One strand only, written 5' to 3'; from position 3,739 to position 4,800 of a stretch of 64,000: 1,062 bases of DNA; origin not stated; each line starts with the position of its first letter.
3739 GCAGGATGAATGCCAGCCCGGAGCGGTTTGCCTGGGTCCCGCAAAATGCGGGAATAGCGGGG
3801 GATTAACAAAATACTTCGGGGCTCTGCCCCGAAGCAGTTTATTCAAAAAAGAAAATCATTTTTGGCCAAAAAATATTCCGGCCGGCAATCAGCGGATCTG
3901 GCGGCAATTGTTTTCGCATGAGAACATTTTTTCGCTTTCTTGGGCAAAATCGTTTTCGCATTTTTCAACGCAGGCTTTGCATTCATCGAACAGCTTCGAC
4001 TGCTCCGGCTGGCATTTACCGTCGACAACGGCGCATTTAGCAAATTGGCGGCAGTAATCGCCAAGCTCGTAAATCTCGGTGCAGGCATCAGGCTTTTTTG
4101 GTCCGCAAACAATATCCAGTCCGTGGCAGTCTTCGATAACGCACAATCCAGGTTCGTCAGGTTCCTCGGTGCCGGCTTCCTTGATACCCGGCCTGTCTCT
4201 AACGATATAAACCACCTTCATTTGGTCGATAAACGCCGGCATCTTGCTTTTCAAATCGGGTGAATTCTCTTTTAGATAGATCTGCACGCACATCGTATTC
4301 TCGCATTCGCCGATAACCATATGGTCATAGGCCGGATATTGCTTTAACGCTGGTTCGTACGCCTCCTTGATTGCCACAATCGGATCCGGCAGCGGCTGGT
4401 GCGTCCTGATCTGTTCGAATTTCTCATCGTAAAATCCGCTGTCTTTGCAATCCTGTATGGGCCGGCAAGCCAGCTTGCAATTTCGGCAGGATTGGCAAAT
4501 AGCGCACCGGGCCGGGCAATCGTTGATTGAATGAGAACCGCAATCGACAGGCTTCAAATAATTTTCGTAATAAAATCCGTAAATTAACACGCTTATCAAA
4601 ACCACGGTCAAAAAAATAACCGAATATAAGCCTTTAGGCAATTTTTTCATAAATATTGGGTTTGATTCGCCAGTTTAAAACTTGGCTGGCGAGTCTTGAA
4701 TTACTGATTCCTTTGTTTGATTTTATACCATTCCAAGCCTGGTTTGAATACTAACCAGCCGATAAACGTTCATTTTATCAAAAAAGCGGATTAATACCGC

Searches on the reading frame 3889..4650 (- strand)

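Call 94: search_protein_families(library=pfam, proteins=[window:3889-4650:-], max_evalue=0.05)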
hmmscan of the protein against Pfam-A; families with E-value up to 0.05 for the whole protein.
window:3889-4650:- (253 aa): 1 family
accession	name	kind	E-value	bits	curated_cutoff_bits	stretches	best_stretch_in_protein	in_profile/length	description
PF17663.6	DUF5525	-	0.0074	14.8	26.8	1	118-174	569-625/1017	Family of unknown function (DUF5525)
